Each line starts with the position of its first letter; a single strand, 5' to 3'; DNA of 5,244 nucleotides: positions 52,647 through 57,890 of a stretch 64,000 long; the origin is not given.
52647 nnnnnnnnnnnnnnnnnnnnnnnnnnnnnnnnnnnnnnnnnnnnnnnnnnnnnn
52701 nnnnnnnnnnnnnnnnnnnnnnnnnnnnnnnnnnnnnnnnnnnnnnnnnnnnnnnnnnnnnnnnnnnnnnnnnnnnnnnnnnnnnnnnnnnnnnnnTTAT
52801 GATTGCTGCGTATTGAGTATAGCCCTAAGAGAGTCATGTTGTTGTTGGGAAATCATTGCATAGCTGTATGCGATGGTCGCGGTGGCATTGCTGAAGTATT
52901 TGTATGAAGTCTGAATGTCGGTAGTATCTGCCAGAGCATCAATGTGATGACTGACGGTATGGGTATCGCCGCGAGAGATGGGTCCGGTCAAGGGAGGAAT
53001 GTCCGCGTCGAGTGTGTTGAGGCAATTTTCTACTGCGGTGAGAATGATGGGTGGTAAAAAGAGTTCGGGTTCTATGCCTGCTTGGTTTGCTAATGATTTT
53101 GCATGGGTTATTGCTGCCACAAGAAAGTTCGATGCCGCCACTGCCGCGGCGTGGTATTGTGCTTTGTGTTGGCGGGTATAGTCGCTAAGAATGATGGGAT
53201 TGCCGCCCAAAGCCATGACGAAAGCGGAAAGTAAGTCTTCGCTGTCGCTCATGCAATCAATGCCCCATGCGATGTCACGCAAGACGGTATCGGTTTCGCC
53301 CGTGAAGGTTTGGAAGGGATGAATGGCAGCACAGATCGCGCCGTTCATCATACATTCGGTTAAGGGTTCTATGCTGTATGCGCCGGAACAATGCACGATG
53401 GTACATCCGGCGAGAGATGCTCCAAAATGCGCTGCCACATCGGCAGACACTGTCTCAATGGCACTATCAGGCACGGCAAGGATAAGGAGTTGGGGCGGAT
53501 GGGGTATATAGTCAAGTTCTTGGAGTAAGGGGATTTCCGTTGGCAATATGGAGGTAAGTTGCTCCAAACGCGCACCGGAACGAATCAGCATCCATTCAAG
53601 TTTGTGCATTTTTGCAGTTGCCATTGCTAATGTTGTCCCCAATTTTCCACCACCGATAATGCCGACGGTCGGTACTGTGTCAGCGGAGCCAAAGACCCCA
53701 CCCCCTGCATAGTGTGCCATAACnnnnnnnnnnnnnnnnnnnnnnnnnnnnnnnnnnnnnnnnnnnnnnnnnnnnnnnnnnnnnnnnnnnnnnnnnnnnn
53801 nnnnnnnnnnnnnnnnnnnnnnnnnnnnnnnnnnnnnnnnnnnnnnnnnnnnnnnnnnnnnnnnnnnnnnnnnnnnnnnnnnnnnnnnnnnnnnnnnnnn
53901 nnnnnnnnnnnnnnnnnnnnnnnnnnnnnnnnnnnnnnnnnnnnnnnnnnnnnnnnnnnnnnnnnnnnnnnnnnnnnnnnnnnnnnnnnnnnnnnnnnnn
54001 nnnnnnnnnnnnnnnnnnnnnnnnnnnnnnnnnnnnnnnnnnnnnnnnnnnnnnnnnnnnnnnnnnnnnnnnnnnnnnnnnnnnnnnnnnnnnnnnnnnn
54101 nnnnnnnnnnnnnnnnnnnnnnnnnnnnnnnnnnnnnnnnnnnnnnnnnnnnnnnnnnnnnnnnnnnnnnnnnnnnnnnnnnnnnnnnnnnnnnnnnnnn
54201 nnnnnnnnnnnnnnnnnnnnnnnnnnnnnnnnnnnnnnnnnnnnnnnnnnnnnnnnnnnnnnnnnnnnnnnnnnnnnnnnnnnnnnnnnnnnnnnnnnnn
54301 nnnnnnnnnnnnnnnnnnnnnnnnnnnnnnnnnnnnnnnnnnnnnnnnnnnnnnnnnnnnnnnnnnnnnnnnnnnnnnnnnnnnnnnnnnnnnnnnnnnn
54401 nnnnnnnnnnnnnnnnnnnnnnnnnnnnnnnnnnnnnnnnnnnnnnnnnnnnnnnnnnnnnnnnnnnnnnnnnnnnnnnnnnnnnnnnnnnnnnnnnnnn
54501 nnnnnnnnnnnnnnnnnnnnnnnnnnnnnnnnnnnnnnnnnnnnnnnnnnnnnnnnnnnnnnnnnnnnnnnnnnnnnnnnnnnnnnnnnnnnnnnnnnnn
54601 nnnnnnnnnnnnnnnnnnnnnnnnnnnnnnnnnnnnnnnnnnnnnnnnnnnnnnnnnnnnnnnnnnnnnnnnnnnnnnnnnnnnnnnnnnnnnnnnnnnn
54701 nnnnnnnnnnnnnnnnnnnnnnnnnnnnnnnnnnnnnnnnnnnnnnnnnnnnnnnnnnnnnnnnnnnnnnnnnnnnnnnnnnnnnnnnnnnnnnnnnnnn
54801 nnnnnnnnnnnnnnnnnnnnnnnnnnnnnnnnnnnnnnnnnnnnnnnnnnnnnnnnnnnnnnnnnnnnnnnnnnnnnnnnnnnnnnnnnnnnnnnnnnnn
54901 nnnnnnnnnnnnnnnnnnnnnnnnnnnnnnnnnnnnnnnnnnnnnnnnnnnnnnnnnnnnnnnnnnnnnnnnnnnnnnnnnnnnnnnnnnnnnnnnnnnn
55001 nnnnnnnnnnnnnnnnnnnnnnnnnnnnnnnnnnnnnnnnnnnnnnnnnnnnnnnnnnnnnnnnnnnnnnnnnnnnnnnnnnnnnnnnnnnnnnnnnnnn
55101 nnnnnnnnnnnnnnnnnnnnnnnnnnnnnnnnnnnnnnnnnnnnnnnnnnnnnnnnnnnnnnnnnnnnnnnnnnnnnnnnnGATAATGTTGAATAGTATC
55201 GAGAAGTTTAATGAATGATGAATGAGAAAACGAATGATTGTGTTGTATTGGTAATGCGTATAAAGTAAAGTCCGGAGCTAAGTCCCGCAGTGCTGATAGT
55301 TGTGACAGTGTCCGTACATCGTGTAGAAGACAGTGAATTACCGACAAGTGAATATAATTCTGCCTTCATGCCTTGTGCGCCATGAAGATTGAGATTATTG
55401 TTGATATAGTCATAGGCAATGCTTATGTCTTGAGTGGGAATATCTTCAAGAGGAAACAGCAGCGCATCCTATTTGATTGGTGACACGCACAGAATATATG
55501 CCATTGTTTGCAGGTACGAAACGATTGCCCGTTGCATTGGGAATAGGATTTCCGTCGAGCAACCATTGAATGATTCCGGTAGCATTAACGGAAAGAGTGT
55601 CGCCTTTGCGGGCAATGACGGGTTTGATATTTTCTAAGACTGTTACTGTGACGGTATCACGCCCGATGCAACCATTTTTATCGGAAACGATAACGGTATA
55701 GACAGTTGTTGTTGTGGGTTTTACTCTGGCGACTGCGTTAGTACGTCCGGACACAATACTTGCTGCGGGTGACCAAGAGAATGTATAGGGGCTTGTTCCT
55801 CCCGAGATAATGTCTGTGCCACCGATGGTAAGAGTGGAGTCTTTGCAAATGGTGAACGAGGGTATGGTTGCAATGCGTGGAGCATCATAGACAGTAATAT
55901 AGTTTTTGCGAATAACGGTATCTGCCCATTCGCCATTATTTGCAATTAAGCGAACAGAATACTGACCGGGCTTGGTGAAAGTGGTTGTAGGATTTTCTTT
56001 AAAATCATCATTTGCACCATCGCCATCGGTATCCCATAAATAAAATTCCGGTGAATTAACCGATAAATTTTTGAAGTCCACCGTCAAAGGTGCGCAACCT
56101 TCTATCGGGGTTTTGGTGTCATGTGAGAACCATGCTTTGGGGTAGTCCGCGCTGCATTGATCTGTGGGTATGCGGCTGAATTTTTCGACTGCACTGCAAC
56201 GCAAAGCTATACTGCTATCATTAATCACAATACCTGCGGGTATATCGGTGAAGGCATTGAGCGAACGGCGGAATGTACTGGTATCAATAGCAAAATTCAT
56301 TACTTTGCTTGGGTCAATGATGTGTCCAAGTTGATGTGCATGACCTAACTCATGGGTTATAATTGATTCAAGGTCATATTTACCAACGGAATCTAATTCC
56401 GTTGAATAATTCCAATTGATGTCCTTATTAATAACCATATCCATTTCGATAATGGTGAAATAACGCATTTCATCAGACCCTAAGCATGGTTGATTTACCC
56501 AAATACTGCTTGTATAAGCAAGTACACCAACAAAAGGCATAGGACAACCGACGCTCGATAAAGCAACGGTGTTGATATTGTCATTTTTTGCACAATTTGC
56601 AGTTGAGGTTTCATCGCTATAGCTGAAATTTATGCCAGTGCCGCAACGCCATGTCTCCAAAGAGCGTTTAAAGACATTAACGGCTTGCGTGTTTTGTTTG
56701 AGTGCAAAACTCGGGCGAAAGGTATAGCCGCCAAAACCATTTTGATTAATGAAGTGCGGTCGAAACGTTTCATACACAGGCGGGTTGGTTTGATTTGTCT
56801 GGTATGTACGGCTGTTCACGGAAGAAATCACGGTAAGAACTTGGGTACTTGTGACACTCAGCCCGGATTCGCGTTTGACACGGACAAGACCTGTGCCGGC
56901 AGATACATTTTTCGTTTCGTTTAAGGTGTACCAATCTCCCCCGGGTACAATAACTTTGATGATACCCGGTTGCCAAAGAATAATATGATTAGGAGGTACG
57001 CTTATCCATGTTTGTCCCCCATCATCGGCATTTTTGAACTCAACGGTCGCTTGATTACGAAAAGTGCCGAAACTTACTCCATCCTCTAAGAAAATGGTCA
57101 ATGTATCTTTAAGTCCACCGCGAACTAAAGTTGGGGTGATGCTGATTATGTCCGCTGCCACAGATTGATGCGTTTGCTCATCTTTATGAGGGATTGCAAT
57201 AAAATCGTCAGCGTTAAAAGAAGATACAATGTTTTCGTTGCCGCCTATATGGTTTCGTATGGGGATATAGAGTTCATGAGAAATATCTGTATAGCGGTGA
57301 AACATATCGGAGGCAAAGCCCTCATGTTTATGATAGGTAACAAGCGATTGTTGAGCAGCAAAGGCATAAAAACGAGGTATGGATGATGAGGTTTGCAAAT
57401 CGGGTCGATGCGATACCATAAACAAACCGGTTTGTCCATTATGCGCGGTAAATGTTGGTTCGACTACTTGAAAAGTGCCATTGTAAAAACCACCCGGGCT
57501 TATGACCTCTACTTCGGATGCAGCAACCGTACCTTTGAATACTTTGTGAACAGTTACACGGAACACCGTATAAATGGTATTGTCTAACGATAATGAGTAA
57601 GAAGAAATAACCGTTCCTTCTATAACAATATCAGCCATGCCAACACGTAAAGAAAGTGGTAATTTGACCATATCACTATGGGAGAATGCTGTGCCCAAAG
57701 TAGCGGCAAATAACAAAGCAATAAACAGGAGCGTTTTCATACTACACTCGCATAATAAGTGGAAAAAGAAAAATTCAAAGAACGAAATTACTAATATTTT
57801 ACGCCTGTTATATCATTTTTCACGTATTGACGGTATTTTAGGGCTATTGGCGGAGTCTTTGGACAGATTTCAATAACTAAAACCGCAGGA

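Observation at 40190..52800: ~12.5-kb variable/defense island bounded by a T9SS-CTD gene remnant and a repeat-dense non-coding block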

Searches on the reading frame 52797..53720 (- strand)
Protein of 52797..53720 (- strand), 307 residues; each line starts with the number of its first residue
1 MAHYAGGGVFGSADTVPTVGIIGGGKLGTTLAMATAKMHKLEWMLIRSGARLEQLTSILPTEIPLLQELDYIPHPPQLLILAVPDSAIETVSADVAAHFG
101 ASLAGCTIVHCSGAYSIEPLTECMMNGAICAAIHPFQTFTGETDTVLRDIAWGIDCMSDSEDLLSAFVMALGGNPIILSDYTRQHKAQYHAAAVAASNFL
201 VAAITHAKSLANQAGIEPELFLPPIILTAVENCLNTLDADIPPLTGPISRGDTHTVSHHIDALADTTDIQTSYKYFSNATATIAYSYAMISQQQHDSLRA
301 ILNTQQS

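Call 4: search_protein_families(library=pfam, proteins=[window:52797-53720:-], max_evalue=0.01)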
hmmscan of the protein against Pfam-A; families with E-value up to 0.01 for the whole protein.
window:52797-53720:- (307 aa): 2 families
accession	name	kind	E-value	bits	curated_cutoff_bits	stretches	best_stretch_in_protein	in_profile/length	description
PF10728.14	DUF2520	-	1.4e-23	83.5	25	1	152-279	3-124/125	Domain of unknown function (DUF2520)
PF10727.15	Rossmann-like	-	1e-12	48.4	23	1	18-135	16-131/131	Rossmann-like domain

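Call 14: find_encoding_contigs(protein=window:52797-53720:-, flank=10000, max_places=10)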
Protein window:52797-53720:- (307 aa): 2 contigs read that carry it; 2 places shown.
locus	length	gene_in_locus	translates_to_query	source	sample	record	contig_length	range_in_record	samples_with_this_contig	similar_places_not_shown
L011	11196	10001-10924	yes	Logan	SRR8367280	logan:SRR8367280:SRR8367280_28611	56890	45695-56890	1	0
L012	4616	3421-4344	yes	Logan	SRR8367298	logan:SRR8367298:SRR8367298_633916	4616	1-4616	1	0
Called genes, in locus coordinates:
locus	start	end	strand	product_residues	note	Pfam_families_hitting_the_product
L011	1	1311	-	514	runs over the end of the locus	PF02934:GatB_N, PF02637:GatB_Yqey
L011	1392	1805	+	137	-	-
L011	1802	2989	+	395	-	PF13439:Glyco_transf_4, PF13579:Glyco_trans_4_4, PF00534:Glycos_transf_1, PF13692:Glyco_trans_1_4, PF13524:Glyco_trans_1_2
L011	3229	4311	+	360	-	PF09594:GT87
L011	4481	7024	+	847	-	PF00413:Peptidase_M10 (weak), PF18911:PKD_4 (weak), PF18962:Por_Secre_tail (faint)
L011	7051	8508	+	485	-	PF01406:tRNA-synt_1e, PF01921:tRNA-synt_1f (faint), PF09334:tRNA-synt_1g (faint)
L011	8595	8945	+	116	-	PF03852:Vsr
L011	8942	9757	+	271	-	PF13391:HNH_2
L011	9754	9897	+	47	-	-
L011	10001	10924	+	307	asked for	PF10727:Rossmann-like, PF10728:DUF2520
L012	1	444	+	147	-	?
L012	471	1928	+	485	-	PF01406:tRNA-synt_1e, PF01921:tRNA-synt_1f (faint), PF09334:tRNA-synt_1g (faint)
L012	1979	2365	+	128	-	PF03852:Vsr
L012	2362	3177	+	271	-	PF13391:HNH_2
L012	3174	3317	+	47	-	-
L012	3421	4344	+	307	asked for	PF10727:Rossmann-like, PF10728:DUF2520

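Call 29: search_protein_families(library=padloc, proteins=[L011:8942-9757:+], max_evalue=0.001)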
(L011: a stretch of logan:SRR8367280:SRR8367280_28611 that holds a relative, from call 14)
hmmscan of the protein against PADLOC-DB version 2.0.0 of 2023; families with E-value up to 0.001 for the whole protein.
L011:8942-9757:+ (271 aa): 3 families
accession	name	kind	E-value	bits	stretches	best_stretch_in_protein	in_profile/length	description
PDLC04132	HNH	-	4.2e-82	273.5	1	10-270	27-273/286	-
PDLC03546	HNH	-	1.8e-42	143.3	1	11-269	13-277/282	Type II restriction enzyme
PDLC03529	REase_II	-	4.4e-06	24.1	1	74-228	195-347/389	Type II restriction enzyme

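Call 30: search_protein_families(library=ncbifam, proteins=[window:52797-53720:-], max_evalue=0.001)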
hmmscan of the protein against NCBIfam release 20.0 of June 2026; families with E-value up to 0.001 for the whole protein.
window:52797-53720:- (307 aa): 0 families

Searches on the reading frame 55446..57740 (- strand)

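Call 4: search_protein_families(library=pfam, proteins=[window:55446-57740:-], max_evalue=0.01)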
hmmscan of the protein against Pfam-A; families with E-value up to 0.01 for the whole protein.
window:55446-57740:- (764 aa): 5 families
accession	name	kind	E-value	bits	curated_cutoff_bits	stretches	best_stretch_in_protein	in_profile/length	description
PF18911.6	PKD_4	-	2.6e-05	24.6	27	1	550-613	20-81/85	PKD domain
PF00413.30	Peptidase_M10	-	5.1e-05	23.6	24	1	434-486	87-137/159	Matrixin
PF06832.18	BiPBP_C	-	0.0017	18.6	26.8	0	721-758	43-83/90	Penicillin-Binding Protein C-terminus Family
PF00801.26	PKD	-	0.004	17.6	23.5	0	566-603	31-68/80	PKD domain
PF13573.12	SprB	-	0.0096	16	28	0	645-660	21-36/37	SprB repeat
